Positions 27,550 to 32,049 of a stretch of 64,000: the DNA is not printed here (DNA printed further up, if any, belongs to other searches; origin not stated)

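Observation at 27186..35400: GC-rich island (about 65-73 percent vs about 45-50 percent flanks) covering the receptor-binding-like genes, with a compositional break inside one gene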

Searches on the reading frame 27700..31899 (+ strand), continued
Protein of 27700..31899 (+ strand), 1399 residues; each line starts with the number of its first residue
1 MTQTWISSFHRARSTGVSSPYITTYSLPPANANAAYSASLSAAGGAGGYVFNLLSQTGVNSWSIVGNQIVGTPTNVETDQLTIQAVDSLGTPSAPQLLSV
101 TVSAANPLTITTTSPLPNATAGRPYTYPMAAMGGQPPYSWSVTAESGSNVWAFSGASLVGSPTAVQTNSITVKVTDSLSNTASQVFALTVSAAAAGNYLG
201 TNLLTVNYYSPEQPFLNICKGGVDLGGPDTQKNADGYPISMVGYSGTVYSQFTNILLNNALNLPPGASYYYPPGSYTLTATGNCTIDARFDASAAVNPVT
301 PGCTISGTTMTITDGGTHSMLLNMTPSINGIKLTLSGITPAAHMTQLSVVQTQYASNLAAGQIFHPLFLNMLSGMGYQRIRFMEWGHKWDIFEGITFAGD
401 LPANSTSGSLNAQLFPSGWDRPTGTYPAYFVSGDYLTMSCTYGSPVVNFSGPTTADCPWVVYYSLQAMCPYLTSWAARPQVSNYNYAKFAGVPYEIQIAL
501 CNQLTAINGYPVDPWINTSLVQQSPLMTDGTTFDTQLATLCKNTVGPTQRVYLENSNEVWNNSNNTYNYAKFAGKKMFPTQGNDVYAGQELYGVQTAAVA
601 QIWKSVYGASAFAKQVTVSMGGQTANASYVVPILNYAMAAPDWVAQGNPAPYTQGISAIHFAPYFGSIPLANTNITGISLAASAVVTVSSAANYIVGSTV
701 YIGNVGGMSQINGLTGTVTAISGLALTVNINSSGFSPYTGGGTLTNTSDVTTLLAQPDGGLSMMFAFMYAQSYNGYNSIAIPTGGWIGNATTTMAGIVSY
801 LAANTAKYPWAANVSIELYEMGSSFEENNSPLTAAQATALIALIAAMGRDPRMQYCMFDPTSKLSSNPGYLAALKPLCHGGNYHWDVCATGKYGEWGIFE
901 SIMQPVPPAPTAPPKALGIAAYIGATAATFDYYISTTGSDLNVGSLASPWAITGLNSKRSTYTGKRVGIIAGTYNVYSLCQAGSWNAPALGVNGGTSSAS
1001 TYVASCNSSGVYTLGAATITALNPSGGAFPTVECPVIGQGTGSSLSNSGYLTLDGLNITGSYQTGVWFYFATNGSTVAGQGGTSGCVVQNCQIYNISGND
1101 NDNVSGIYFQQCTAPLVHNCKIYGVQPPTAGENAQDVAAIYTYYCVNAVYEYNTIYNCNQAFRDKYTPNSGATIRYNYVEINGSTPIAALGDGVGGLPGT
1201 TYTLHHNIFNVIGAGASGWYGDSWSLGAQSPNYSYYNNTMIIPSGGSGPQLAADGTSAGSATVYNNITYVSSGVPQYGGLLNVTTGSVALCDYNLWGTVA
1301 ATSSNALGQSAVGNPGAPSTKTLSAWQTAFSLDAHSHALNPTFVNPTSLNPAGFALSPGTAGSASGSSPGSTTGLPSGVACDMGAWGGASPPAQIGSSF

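Call 12: find_homologous_proteins(query=window:27700-31899:+)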
Query window:27700-31899:+ (1399 aa): 337 proteins with E <= 0.001 among 8000 candidates; the best 120 are listed.
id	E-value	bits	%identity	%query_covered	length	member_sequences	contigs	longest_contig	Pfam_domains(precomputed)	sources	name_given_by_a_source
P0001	0.0e+0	3142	100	100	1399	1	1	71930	-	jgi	jgi:hypothetical protein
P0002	6.1e-157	543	40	12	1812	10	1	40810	PF07495.20,PF26182.1,PF22352.3,PF17963.8,PF24908.1,PF05345.19,PF19077.7,PF20164.5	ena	-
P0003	2.5e-141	491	40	12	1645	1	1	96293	PF26182.1,PF22352.3,PF17963.8,PF17892.8,PF19116.7,PF05345.19,PF02010.22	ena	-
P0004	9.1e-123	430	35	12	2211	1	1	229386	PF07495.20,PF27332.1,PF26182.1,PF22352.3,PF17963.8,PF24547.2,PF24908.1,PF05345.19,PF19077.7,PF20164.5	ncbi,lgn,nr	ncbi:MAG: Ig domain-containing protein [Bryobacteraceae bacterium]|nr:Ig domain-containing protein [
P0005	1.2e-121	426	41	13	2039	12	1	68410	PF07495.20,PF27332.1,PF26182.1,PF22352.3,PF17963.8,PF24908.1,PF05345.19,PF19077.7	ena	-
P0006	1.8e-119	419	40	12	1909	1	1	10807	PF07495.20,PF15418.13,PF00801.27,PF24547.2,PF18911.7,PF26182.1,PF22352.3,PF13573.13,PF17963.8,PF24908.1,PF05345.19,PF19077.7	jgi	jgi:hypothetical protein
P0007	2.8e-118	415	38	12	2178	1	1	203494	PF07495.20,PF26182.1,PF22352.3,PF17963.8,PF24908.1,PF05345.19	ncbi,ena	-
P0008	8.2e-115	403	38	13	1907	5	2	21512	PF07495.20,PF26182.1,PF22352.3,PF17963.8,PF24908.1,PF05345.19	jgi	-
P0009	3.6e-113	398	41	13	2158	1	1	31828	PF07495.20,PF12892.14,PF26182.1,PF22352.3,PF24908.1,PF05345.19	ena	-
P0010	1.1e-111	393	36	12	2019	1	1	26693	PF07495.20,PF26182.1,PF22352.3,PF17963.8,PF24908.1,PF05345.19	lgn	-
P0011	2.7e-108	382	39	13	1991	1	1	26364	PF07495.20,PF26182.1,PF22352.3,PF17963.8,PF17892.8,PF19116.7,PF24908.1,PF05345.19,PF20164.5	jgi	jgi:hypothetical protein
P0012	5.1e-108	381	40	12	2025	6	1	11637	PF07495.20,PF15418.13,PF26182.1,PF22352.3,PF00801.27,PF17963.8,PF24547.2,PF24908.1,PF05345.19,PF19077.7,PF20164.5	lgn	-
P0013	1.3e-107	380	38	12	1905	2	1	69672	PF07495.20,PF26182.1,PF22352.3,PF17963.8,PF24908.1,PF05345.19,PF20164.5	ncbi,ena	-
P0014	1.0e-105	373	37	13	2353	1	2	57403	PF07495.20,PF26182.1,PF22352.3,PF24908.1,PF05345.19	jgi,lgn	jgi:hypothetical protein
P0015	4.4e-105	371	39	12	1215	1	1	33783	PF07495.20,PF26182.1,PF22352.3,PF17963.8,PF24908.1,PF05345.19,PF26196.1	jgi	jgi:putative Ig domain-containing protein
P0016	8.1e-103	364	37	13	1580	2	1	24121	PF07495.20,PF26182.1,PF22352.3,PF17963.8,PF24908.1,PF05345.19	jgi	jgi:hypothetical protein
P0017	4.7e-102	361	35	12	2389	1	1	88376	PF07495.20,PF27332.1,PF15418.13,PF22352.3,PF17963.8,PF24908.1,PF05345.19,PF19077.7,PF20164.5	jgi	jgi:hypothetical protein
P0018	5.8e-101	358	38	12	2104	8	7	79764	PF07495.20,PF26182.1,PF22352.3,PF17963.8,PF24425.2,PF24908.1,PF05345.19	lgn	-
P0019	2.3e-100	356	36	14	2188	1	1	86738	PF07495.20,PF27332.1,PF15418.13,PF26182.1,PF22352.3,PF00801.27,PF17963.8,PF24908.1,PF05345.19,PF19077.7,PF20164.5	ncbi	-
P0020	6.5e-100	354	39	12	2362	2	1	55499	PF07495.20,PF27332.1,PF15418.13,PF26182.1,PF22352.3,PF17963.8,PF24908.1,PF05345.19,PF19077.7,PF20164.5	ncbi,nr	ncbi:MAG: putative Ig domain-containing protein [Acidobacteria bacterium]|nr:putative Ig domain-cont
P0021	6.8e-99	351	35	14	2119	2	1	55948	PF07495.20,PF15418.13,PF26182.1,PF22352.3,PF17963.8,PF24547.2,PF24908.1,PF05345.19,PF19077.7,PF20164.5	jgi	-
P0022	5.1e-98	348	37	12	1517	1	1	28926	PF07495.20,PF26182.1,PF22352.3,PF17963.8,PF24908.1,PF05345.19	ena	-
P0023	1.8e-95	339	36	12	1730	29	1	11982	PF07495.20,PF26182.1,PF22352.3,PF17963.8,PF24908.1,PF05345.19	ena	-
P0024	5.0e-95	338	39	12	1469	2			PF07495.20,PF26182.1,PF22352.3,PF13573.13,PF17963.8,PF24547.2,PF24908.1,PF05345.19,PF20164.5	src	-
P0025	1.3e-94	336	39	11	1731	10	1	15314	PF07495.20,PF26182.1,PF22352.3,PF17963.8,PF24547.2,PF24908.1,PF05345.19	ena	-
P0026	2.7e-93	332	38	12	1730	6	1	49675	PF07495.20,PF26182.1,PF22352.3,PF17963.8,PF24908.1,PF05345.19,PF20164.5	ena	-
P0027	4.2e-91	325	38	12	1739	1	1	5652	PF07495.20,PF26182.1,PF22352.3,PF17963.8,PF24908.1,PF05345.19,PF20164.5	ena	-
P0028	1.3e-90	323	40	12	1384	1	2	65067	PF07495.20,PF26182.1,PF22352.3,PF13573.13,PF17963.8,PF24908.1,PF05345.19,PF20164.5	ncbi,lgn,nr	ncbi:MAG TPA: putative Ig domain-containing protein [Bryobacteraceae bacterium]|nr:putative Ig domai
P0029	2.5e-90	322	39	12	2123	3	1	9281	PF07495.20,PF15418.13,PF26182.1,PF22352.3,PF00801.27,PF17963.8,PF24547.2,PF24908.1,PF05345.19,PF19077.7,PF20164.5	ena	-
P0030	4.8e-90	321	36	14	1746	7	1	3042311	PF07495.20,PF22352.3,PF17963.8,PF24547.2,PF24908.1,PF05345.19,PF20164.5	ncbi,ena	-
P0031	5.6e-90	321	37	12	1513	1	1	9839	PF07495.20,PF27332.1,PF26182.1,PF22352.3,PF17963.8,PF24908.1,PF05345.19,PF19077.7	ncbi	-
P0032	5.7e-90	321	33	13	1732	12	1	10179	PF26182.1,PF22352.3,PF17963.8,PF24547.2,PF24908.1,PF05345.19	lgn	-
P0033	7.6e-90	321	35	12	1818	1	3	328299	PF07495.20,PF26182.1,PF22352.3,PF17963.8,PF24908.1,PF05345.19,PF20164.5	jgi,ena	-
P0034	3.0e-89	319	39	11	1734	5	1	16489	PF07495.20,PF26182.1,PF22352.3,PF17963.8,PF24547.2,PF24908.1,PF05345.19,PF20164.5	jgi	jgi:large repetitive protein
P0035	3.0e-89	319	38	13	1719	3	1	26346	PF07495.20,PF26182.1,PF22352.3,PF17963.8,PF24908.1,PF05345.19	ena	-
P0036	1.6e-88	316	37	12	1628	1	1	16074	PF26182.1,PF22352.3,PF17963.8,PF24908.1,PF05345.19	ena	-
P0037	1.6e-87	313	40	13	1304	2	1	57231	PF07495.20,PF19408.6,PF26182.1,PF22352.3,PF17963.8,PF22091.3,PF24908.1,PF05345.19,PF26196.1,PF04686.19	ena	-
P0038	6.7e-87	311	38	13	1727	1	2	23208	PF07495.20,PF26182.1,PF22352.3,PF17963.8,PF24908.1,PF05345.19,PF20164.5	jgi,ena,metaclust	jgi:hypothetical protein|metaclust:\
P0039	7.3e-87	311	41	12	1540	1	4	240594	PF07495.20,PF15418.13,PF00801.27,PF24547.2,PF18911.7,PF26182.1,PF22352.3,PF17963.8,PF19116.7,PF24908.1,PF05345.19,PF19077.7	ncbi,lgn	-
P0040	1.0e-86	310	38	12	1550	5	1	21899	PF07495.20,PF26182.1,PF22352.3,PF13573.13,PF17963.8,PF24547.2,PF24908.1,PF05345.19,PF20164.5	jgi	-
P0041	2.6e-86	309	38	12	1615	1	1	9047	PF07495.20,PF26182.1,PF22352.3,PF17963.8,PF24908.1,PF05345.19,PF20164.5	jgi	-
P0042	2.9e-86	309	40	12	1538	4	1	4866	PF07495.20,PF26182.1,PF22352.3,PF17963.8,PF24547.2,PF24908.1,PF05345.19,PF20164.5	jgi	jgi:hypothetical protein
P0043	3.9e-86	308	36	13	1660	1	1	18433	PF07495.20,PF26182.1,PF22352.3,PF17963.8,PF24908.1,PF05345.19,PF20164.5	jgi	jgi:large repetitive protein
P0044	6.2e-86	308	40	12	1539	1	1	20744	PF07495.20,PF27332.1,PF15418.13,PF00801.27,PF24547.2,PF18911.7,PF12892.14,PF26182.1,PF22352.3,PF17963.8,PF19116.7,PF24908.1,PF05345.19,PF19077.7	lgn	-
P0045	7.6e-86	307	39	12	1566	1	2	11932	PF07495.20,PF26182.1,PF22352.3,PF17963.8,PF24908.1,PF05345.19,PF20164.5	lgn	-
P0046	2.2e-85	306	37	12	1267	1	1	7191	PF07495.20,PF26182.1,PF22352.3,PF00801.27,PF13573.13,PF17963.8,PF24908.1,PF05345.19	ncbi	ncbi:MAG: putative Ig domain-containing protein, partial [Bryobacteraceae bacterium]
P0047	1.4e-84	303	43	12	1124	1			PF07495.20,PF12524.14,PF13530.12,PF26182.1,PF22352.3,PF13573.13,PF17963.8,PF04335.20,PF24908.1,PF05345.19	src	-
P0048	7.0e-84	301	36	12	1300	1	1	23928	PF07495.20,PF22352.3,PF00801.27,PF17963.8,PF24547.2,PF24908.1,PF05345.19,PF19077.7,PF20164.5,PF18911.7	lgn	-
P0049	1.4e-83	300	40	12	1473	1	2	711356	PF07495.20,PF26182.1,PF22352.3,PF17963.8,PF24908.1,PF05345.19,PF20164.5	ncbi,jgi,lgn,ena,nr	ncbi:MAG TPA: putative Ig domain-containing protein [Bryobacteraceae bacterium]|nr:putative Ig domai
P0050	3.9e-83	298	36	12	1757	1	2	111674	PF07495.20,PF26182.1,PF22352.3,PF17963.8,PF24547.2,PF24908.1,PF05345.19,PF19077.7,PF20164.5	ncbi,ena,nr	ncbi:MAG TPA: putative Ig domain-containing protein [Bryobacteraceae bacterium]|nr:putative Ig domai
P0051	7.6e-83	297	39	8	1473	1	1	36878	PF07495.20,PF26182.1,PF22352.3,PF17963.8,PF24547.2,PF24908.1,PF05345.19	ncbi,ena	-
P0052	7.8e-83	297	35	12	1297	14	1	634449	PF07495.20,PF26182.1,PF22352.3,PF00801.27,PF17963.8,PF24547.2,PF24908.1,PF05345.19,PF19077.7,PF20164.5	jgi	-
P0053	1.2e-81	294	36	14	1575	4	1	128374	PF07495.20,PF15418.13,PF00801.27,PF17892.8,PF26182.1,PF22352.3,PF13573.13,PF17963.8,PF24908.1,PF05345.19,PF19077.7,PF20164.5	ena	-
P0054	8.6e-81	291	40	12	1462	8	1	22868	PF07495.20,PF26182.1,PF22352.3,PF17963.8,PF24908.1,PF05345.19,PF20164.5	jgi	jgi:hypothetical protein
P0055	9.1e-81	291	36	12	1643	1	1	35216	PF07495.20,PF15418.13,PF26182.1,PF22352.3,PF17963.8,PF24547.2,PF24908.1,PF05345.19,PF19077.7,PF20164.5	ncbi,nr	ncbi:MAG: putative Ig domain-containing protein, partial [Bryobacterales bacterium]|nr:putative Ig d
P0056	1.1e-80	290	42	12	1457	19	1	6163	PF07495.20,PF26182.1,PF22352.3,PF17963.8,PF24908.1,PF05345.19,PF16405.11,PF20164.5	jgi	jgi:hypothetical protein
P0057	1.4e-80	290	39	12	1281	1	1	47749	PF26182.1,PF22352.3,PF00801.27,PF13573.13,PF17963.8,PF24908.1,PF05345.19,PF06832.19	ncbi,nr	ncbi:MAG TPA: putative Ig domain-containing protein [Bryobacteraceae bacterium]|nr:putative Ig domai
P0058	2.4e-80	289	43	9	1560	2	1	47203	PF07495.20,PF26182.1,PF22352.3,PF00801.27,PF17963.8,PF24547.2,PF24908.1,PF05345.19,PF19077.7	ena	-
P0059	2.8e-80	289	38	12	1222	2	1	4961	PF07495.20,PF26182.1,PF22352.3,PF17963.8,PF24547.2,PF24908.1,PF05345.19,PF20164.5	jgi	jgi:hypothetical protein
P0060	3.5e-80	289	39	12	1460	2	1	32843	PF07495.20,PF26182.1,PF22352.3,PF17963.8,PF24547.2,PF24908.1,PF05345.19,PF20164.5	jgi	jgi:hypothetical protein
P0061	4.9e-80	288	39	13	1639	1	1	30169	PF07495.20,PF26182.1,PF22352.3,PF17963.8,PF24547.2,PF24908.1,PF05345.19,PF18911.7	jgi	jgi:hypothetical protein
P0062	1.7e-79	286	39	13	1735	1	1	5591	PF07495.20,PF26182.1,PF22352.3,PF17963.8,PF24908.1,PF05345.19,PF20164.5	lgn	-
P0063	2.2e-79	286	35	13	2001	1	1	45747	PF24908.1,PF05345.19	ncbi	-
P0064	3.9e-78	282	38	13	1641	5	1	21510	PF07495.20,PF26182.1,PF22352.3,PF17963.8,PF17892.8,PF24908.1,PF05345.19,PF20164.5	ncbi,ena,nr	ncbi:MAG TPA: putative Ig domain-containing protein [Bryobacteraceae bacterium]|nr:putative Ig domai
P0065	1.2e-77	280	39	12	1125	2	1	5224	PF07495.20,PF26182.1,PF22352.3,PF17963.8,PF24908.1,PF05345.19,PF26196.1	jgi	jgi:Putative Ig domain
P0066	1.7e-77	280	35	12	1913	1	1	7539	PF07495.20,PF27332.1,PF15418.13,PF26182.1,PF22352.3,PF00801.27,PF17963.8,PF24908.1,PF05345.19,PF19077.7,PF18911.7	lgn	-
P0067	1.9e-76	276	40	12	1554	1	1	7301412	PF07495.20,PF26182.1,PF22352.3,PF17963.8,PF24908.1,PF05345.19,PF19077.7,PF20164.5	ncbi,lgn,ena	-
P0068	2.4e-76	276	43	12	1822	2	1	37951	PF26182.1,PF24908.1,PF05345.19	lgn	-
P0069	1.1e-75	274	37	13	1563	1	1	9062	PF07495.20,PF26182.1,PF22352.3,PF17963.8,PF24908.1,PF05345.19,PF19077.7,PF20164.5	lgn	-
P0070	1.4e-74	270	42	11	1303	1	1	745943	PF07495.20,PF26182.1,PF22352.3,PF17963.8,PF17892.8,PF24547.2,PF24908.1,PF05345.19,PF20164.5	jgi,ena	-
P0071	4.3e-74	268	36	12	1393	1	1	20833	PF26182.1,PF22352.3,PF17963.8,PF24908.1,PF05345.19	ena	-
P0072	8.9e-74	267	38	12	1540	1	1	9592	PF07495.20,PF27332.1,PF15418.13,PF00801.27,PF17892.8,PF02494.23,PF24547.2,PF16403.12,PF23722.2,PF08329.17,PF12245.15,PF06832.19,PF18911.7,PF26182.1,PF22352.3,PF17963.8,PF22433.4,PF24908.1,PF05345.19,PF19077.7,PF20164.5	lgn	-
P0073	2.1e-73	266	42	12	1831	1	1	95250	PF07495.20,PF27332.1,PF15418.13,PF24547.2,PF00028.24,PF08329.17,PF12245.15,PF15902.13,PF18911.7,PF22352.3,PF17963.8,PF24025.2,PF24908.1,PF05345.19,PF19077.7,PF20164.5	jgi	jgi:uncharacterized protein (TIGR03437 family)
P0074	2.8e-73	266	37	13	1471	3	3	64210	PF07495.20,PF26182.1,PF22352.3,PF17963.8,PF24547.2,PF24908.1,PF05345.19,PF19077.7,PF20164.5,PF18911.7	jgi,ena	-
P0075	6.6e-73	265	36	12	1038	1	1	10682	PF07495.20,PF26182.1,PF22352.3,PF00801.27,PF17963.8,PF24908.1,PF05345.19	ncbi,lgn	-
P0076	4.8e-72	262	40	12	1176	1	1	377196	PF07495.20,PF26182.1,PF22352.3,PF17963.8,PF17892.8,PF24908.1,PF05345.19,PF02010.22,PF19077.7,PF00630.26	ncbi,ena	-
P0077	1.5e-71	260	39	12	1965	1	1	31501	PF13530.12,PF26182.1,PF22352.3,PF02494.23,PF24908.1,PF05345.19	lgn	-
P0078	2.0e-71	260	37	12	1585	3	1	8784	PF07495.20,PF26182.1,PF22352.3,PF17963.8,PF19116.7,PF24908.1,PF05345.19,PF20164.5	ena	-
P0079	1.7e-70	257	35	12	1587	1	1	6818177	PF07495.20,PF22352.3,PF13573.13,PF17963.8,PF24908.1,PF05345.19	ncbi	-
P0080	6.2e-70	255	40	12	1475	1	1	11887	PF07495.20,PF26182.1,PF22352.3,PF17963.8,PF24547.2,PF24908.1,PF05345.19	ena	-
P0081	7.9e-70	254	39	13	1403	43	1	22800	PF07495.20,PF15418.13,PF21868.4,PF00801.27,PF24547.2,PF12245.15,PF18911.7,PF26182.1,PF22352.3,PF17963.8,PF24908.1,PF05345.19,PF19077.7,PF20164.5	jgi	-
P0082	1.0e-69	254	38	13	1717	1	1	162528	PF22258.2,PF26182.1,PF22352.3,PF00404.25,PF00963.25,PF24908.1,PF05345.19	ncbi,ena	-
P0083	3.2e-69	252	41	11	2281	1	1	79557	PF26182.1,PF22352.3,PF00028.24,PF24908.1,PF05345.19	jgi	jgi:hypothetical protein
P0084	4.7e-69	252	35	13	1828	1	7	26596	PF07495.20,PF27332.1,PF15418.13,PF00801.27,PF18911.7,PF26182.1,PF22352.3,PF13573.13,PF17963.8,PF24908.1,PF05345.19,PF19077.7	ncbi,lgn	-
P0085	2.3e-68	249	36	13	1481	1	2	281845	PF07495.20,PF15418.13,PF13530.12,PF24547.2,PF18911.7,PF26182.1,PF22352.3,PF13573.13,PF17963.8,PF24908.1,PF05345.19,PF19077.7,PF20164.5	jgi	jgi:hypothetical protein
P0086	1.7e-67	247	40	12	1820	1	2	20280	PF26182.1,PF24908.1,PF05345.19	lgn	-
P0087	4.0e-67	245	37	12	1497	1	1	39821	PF07495.20,PF26182.1,PF22352.3,PF17963.8,PF24547.2,PF19116.7,PF24908.1,PF05345.19,PF20164.5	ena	-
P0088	4.5e-67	245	38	12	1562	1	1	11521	PF26182.1,PF22352.3,PF17963.8,PF24547.2,PF24908.1,PF05345.19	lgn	-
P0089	5.8e-66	242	43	12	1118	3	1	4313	PF07495.20,PF26182.1,PF22352.3,PF17963.8,PF24908.1,PF05345.19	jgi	jgi:hypothetical protein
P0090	2.7e-65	239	36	12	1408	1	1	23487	PF07495.20,PF22352.3,PF00801.27,PF17963.8,PF24908.1,PF05345.19,PF19077.7,PF20164.5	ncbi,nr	ncbi:MAG: putative Ig domain-containing protein [Acidobacteria bacterium]|nr:putative Ig domain-cont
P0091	1.7e-64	237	38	12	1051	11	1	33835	PF26182.1,PF22352.3,PF05345.19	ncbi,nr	ncbi:MAG: hypothetical protein DMG13_06135 [Acidobacteria bacterium]|nr:MAG: hypothetical protein DM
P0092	3.8e-64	236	33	12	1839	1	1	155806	PF07495.20,PF15418.13,PF26182.1,PF22352.3,PF13573.13,PF17963.8,PF24908.1,PF05345.19,PF20164.5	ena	-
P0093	1.6e-63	233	37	12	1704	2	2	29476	PF07495.20,PF27332.1,PF15418.13,PF24547.2,PF00028.24,PF16403.12,PF08329.17,PF02012.27,PF15902.13,PF18911.7,PF22352.3,PF17963.8,PF25852.1,PF24025.2,PF14870.13,PF24908.1,PF05345.19,PF19077.7,PF20164.5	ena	-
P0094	9.4e-63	231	38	12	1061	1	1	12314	PF26182.1,PF22352.3,PF17963.8,PF24908.1,PF05345.19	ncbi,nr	ncbi:MAG TPA: putative Ig domain-containing protein, partial [Bryobacteraceae bacterium]|nr:putative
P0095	4.8e-62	229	32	12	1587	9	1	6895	PF26182.1,PF22352.3,PF24908.1,PF05345.19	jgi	-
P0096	4.8e-62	229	32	12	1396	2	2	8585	PF07495.20,PF15418.13,PF26182.1,PF22352.3,PF17963.8,PF24908.1,PF05345.19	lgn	-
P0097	1.2e-61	227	36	13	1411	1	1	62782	PF07495.20,PF15418.13,PF26182.1,PF22352.3,PF17963.8,PF24908.1,PF05345.19,PF19077.7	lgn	-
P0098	4.6e-59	219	42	12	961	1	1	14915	PF07495.20,PF15418.13,PF00801.27,PF17892.8,PF24547.2,PF02010.22,PF18911.7,PF26182.1,PF22352.3,PF17963.8,PF24908.1,PF05345.19,PF19077.7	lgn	-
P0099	4.6e-58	215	37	12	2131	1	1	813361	PF19190.7,PF07495.20,PF26182.1,PF22352.3,PF19116.7,PF24908.1,PF05345.19,PF26196.1,PF19077.7,PF20164.5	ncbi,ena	-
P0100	5.3e-58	215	35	13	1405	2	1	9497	PF07495.20,PF15418.13,PF26182.1,PF22352.3,PF00801.27,PF17963.8,PF24547.2,PF24908.1,PF05345.19,PF19077.7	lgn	-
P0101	6.1e-58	215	38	12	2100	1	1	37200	PF26182.1,PF22352.3,PF13360.14,PF13573.13,PF24908.1,PF05345.19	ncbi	-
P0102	6.2e-58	215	38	12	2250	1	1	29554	PF07495.20,PF26182.1,PF22352.3,PF24908.1,PF05345.19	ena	-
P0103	4.2e-57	212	39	12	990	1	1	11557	PF26182.1,PF22352.3,PF05345.19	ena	-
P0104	5.3e-57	212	32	20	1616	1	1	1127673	PF07495.20,PF27332.1,PF15418.13,PF02012.27,PF15902.13,PF26182.1,PF22352.3,PF17963.8,PF24908.1,PF05345.19,PF19077.7,PF20164.5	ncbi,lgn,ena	-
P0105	1.1e-55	207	37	14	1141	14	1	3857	PF26182.1,PF22352.3,PF05345.19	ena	-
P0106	1.4e-55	207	36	13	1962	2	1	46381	PF26182.1,PF22352.3,PF17963.8,PF00932.26,PF03372.30,PF24908.1,PF05345.19,PF19077.7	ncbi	-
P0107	2.3e-55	206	40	12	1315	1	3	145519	PF07495.20,PF15418.13,PF00801.27,PF24547.2,PF18911.7,PF26182.1,PF22352.3,PF17963.8,PF24908.1,PF05345.19,PF19077.7,PF20164.5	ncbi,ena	-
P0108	2.9e-55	206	37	11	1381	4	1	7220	PF07495.20,PF26182.1,PF22352.3,PF13573.13,PF17963.8,PF17892.8,PF24908.1,PF05345.19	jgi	jgi:large repetitive protein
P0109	6.8e-55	205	37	12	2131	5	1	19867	PF05345.19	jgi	jgi:large repetitive protein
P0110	7.1e-55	205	39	13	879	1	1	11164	PF07495.20,PF22352.3,PF17963.8,PF24908.1,PF05345.19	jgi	jgi:hypothetical protein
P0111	1.0e-54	204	40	12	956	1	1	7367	PF26182.1,PF22352.3,PF17963.8,PF24908.1,PF05345.19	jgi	jgi:large repetitive protein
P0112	2.1e-54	203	37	12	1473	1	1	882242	PF07495.20,PF15418.13,PF17892.8,PF24547.2,PF18911.7,PF26182.1,PF22352.3,PF17963.8,PF24908.1,PF05345.19,PF19077.7,PF20164.5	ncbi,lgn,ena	-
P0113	3.2e-53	199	37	13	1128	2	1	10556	PF26182.1,PF22352.3,PF24908.1,PF05345.19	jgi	-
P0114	9.9e-53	198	35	11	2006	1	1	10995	PF22352.3,PF17963.8,PF05345.19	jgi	jgi:large repetitive protein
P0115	1.4e-52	197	36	15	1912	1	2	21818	PF26182.1,PF24908.1,PF05345.19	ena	-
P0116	2.3e-52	197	35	13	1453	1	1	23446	PF07495.20,PF15418.13,PF22352.3,PF17963.8,PF24908.1,PF05345.19,PF19077.7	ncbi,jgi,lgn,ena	-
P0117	2.8e-52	196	36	12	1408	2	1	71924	PF07495.20,PF26182.1,PF22352.3,PF17963.8,PF24908.1,PF05345.19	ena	-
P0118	3.8e-52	196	35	13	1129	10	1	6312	PF26182.1,PF22352.3,PF24908.1,PF05345.19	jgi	-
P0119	4.6e-52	195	34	13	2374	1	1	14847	PF07495.20,PF15418.13,PF00028.24,PF18911.7,PF19190.7,PF26182.1,PF22352.3,PF17963.8,PF22076.3,PF05345.19,PF19077.7,PF20164.5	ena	-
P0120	5.4e-52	195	38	13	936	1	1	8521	PF07495.20,PF26182.1,PF22352.3,PF17963.8,PF24547.2,PF24908.1,PF05345.19,PF19077.7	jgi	jgi:large repetitive protein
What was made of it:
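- On He_PIG (PF05345) bacterial Ig-like domain: More than 100 PF05345-bearing proteins align to this region at 32-43% identity (call 12).
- Tried and rejected: The first large protein search was swamped by Ig-domain proteins that cover only the N-terminal 12% of the query (call 12).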
